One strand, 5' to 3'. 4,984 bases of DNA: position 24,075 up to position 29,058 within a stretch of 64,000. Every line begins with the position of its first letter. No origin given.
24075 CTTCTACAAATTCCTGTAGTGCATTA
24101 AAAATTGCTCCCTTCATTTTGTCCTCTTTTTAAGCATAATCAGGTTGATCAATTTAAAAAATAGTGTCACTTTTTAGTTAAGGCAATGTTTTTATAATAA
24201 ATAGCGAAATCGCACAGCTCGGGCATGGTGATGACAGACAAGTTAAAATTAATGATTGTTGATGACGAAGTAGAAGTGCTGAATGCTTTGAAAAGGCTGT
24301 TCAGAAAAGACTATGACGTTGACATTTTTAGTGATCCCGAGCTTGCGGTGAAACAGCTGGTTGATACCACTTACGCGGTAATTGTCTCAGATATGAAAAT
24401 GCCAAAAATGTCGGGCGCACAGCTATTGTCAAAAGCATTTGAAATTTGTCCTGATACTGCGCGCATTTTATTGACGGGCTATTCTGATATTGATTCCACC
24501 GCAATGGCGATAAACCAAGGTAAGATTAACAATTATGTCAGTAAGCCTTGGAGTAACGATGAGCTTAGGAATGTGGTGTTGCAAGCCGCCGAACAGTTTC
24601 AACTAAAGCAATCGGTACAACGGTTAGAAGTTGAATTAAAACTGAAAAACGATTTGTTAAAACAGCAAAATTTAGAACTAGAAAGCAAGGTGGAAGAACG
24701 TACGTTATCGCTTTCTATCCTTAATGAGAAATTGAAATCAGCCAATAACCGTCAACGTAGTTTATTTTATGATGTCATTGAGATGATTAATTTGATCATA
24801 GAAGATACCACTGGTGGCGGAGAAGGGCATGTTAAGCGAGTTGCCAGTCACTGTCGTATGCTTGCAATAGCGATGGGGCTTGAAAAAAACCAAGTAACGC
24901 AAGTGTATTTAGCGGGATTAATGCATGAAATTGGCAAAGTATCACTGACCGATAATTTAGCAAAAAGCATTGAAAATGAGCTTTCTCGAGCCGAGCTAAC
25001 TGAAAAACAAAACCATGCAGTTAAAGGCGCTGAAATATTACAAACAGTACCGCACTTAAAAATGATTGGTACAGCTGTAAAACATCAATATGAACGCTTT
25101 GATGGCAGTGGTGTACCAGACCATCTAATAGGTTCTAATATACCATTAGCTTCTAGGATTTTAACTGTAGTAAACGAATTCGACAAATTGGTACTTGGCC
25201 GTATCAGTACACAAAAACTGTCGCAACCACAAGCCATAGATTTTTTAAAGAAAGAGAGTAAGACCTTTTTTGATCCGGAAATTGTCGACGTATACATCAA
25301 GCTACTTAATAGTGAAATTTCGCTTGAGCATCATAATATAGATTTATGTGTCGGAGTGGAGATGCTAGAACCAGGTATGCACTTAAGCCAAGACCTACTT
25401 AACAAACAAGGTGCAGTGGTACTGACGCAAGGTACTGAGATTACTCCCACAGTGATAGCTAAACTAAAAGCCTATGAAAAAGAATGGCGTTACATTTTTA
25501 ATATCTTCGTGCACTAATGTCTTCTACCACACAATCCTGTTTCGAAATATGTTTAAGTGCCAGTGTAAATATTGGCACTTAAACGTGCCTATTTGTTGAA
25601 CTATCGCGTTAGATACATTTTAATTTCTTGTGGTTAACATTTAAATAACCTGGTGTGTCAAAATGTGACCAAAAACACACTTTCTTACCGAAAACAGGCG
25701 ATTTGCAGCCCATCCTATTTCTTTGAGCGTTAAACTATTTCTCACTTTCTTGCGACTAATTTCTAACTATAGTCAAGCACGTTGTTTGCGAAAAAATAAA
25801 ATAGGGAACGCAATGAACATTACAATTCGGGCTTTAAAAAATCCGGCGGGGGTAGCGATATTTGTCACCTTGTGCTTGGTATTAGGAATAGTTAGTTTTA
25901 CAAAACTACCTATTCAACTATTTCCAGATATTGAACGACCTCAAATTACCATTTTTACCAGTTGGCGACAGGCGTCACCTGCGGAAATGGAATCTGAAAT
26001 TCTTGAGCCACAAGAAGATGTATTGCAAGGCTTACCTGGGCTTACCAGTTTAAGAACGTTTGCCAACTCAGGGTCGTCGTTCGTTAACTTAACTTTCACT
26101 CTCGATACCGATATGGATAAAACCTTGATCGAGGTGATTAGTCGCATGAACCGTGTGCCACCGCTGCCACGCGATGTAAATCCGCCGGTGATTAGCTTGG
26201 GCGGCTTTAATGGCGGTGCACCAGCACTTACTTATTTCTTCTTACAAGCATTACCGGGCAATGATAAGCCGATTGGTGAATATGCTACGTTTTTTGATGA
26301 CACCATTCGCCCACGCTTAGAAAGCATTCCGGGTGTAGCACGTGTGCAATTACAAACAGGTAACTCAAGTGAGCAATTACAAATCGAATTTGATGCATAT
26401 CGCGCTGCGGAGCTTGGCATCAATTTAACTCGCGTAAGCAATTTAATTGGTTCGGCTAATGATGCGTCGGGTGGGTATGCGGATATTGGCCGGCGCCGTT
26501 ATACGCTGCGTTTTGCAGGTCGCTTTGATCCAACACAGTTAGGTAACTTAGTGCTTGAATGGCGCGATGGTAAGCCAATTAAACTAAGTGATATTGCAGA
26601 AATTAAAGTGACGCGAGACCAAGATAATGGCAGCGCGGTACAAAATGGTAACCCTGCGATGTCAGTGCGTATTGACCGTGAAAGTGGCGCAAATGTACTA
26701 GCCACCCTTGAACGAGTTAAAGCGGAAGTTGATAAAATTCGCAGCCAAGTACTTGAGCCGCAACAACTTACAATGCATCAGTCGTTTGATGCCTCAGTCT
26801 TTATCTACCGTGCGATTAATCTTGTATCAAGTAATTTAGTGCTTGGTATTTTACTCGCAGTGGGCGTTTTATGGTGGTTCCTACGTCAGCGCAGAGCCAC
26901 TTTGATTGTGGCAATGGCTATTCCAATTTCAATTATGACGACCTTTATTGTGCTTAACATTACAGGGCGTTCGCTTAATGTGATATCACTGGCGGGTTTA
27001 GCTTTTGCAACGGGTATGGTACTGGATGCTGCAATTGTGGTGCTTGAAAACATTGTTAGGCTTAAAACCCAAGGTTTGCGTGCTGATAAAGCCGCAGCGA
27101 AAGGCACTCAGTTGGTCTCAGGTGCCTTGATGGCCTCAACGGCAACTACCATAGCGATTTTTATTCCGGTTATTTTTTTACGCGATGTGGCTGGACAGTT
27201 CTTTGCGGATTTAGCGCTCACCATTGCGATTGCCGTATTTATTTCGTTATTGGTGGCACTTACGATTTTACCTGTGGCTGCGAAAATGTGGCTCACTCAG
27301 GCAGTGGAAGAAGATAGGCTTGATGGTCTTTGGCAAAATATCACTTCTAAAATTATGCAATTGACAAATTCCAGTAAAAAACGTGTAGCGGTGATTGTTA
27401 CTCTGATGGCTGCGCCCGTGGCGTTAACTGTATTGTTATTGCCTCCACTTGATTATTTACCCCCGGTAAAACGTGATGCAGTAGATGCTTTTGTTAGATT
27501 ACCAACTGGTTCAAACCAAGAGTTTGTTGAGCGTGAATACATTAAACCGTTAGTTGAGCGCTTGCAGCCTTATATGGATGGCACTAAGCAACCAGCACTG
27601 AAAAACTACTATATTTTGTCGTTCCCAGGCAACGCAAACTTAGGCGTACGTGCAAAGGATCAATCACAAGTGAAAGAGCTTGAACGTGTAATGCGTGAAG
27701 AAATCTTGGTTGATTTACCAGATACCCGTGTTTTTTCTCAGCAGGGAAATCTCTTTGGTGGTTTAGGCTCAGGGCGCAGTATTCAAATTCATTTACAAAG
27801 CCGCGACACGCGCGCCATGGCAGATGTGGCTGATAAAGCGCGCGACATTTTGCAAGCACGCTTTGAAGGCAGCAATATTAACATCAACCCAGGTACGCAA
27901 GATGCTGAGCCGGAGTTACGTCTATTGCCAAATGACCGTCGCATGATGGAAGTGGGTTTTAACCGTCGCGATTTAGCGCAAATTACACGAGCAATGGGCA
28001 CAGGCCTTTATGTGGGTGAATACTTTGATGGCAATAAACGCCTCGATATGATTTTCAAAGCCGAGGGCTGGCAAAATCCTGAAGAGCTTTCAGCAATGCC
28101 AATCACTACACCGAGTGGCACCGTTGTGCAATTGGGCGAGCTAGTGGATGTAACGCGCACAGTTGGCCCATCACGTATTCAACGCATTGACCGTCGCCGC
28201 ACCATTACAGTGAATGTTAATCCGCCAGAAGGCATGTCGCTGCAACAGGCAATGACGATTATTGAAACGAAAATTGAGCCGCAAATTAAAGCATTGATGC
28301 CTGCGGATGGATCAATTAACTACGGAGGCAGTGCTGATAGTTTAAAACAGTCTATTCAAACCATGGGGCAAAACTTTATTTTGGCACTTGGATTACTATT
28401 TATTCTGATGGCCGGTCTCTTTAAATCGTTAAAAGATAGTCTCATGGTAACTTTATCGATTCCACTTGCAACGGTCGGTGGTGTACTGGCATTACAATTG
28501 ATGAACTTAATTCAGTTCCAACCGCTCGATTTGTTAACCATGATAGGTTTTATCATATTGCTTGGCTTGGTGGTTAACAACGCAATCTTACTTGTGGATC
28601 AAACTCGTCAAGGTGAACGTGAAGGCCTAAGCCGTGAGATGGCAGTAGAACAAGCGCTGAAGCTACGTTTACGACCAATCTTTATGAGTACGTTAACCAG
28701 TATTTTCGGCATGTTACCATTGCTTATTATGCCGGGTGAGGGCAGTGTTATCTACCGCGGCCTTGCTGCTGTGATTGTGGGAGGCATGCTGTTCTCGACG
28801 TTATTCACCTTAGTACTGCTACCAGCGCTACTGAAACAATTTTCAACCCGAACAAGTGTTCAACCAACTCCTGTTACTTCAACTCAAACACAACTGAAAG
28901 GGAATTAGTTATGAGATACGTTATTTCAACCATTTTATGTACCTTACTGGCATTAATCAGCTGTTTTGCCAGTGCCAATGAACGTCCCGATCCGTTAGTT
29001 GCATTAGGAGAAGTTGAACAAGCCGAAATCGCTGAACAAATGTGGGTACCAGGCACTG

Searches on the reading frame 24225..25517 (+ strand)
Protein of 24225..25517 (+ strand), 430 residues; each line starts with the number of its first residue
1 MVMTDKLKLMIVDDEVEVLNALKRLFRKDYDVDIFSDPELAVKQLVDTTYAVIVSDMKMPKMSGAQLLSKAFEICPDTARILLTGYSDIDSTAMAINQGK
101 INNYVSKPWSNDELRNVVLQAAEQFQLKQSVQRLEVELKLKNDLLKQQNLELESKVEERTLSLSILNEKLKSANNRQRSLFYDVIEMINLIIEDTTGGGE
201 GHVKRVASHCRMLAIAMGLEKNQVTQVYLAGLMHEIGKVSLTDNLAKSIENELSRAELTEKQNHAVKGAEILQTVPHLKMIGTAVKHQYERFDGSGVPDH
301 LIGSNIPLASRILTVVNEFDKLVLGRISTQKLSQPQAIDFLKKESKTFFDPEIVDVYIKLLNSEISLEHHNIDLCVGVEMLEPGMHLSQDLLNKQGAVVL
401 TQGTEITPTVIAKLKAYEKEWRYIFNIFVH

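Call 68: search_protein_families(library=pfam, proteins=[window:24225-25517:+], max_evalue=0.01)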
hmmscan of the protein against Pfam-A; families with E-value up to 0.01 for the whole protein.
window:24225-25517:+ (430 aa): 4 families
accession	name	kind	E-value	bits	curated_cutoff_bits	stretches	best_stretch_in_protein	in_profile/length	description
PF13487.12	HD_5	-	3.1e-34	118.6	27.2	1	188-353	3-170/170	HD domain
PF00072.30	Response_reg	-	8.8e-18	64.9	30.2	1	10-118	2-110/111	Response regulator receiver domain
PF01966.28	HD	-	1.1e-10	42.2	22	1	201-318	3-112/116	HD domain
PF08668.18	HDOD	-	1.9e-06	27.9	22.9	1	202-267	98-161/196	HDOD domain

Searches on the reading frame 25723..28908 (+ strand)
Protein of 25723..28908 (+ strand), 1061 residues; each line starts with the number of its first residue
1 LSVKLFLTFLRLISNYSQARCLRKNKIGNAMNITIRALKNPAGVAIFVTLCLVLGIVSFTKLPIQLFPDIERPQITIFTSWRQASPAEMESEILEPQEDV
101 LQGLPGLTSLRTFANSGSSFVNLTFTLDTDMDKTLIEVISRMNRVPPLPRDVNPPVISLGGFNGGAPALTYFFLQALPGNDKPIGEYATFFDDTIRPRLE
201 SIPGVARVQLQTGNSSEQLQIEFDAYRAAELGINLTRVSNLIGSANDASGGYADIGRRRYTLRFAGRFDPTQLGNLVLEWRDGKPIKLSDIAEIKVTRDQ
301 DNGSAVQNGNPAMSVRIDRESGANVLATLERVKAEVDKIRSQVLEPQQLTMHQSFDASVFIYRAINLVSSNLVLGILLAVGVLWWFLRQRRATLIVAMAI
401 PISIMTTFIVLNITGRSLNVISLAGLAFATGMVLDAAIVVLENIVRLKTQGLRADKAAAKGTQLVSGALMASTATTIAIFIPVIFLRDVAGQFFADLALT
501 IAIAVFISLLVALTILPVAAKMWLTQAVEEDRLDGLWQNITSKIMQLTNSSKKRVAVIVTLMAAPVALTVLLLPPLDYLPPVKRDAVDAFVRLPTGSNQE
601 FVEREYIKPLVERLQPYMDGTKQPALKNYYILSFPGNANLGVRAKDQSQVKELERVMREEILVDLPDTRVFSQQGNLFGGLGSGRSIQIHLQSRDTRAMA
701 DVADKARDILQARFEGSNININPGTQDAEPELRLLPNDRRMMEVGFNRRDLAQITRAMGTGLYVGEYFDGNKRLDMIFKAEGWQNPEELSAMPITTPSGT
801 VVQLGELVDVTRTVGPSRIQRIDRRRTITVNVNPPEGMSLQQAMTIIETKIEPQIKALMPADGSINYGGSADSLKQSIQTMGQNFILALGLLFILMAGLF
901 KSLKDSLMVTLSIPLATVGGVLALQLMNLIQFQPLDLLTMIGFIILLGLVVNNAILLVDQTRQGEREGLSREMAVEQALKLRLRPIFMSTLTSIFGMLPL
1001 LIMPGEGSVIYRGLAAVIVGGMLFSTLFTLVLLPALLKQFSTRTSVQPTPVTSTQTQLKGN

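Call 68: search_protein_families(library=pfam, proteins=[window:25723-28908:+], max_evalue=0.01)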
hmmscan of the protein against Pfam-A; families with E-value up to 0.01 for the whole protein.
window:25723-28908:+ (1061 aa): 2 families
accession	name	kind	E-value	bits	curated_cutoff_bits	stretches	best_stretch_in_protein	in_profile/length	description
PF00873.25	ACR_tran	-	2.6e-184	615.2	28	1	38-1036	6-1016/1021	AcrB/AcrD/AcrF family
PF03176.21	MMPL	-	1.6e-11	44.2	20.5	1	864-1048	124-310/333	MMPL family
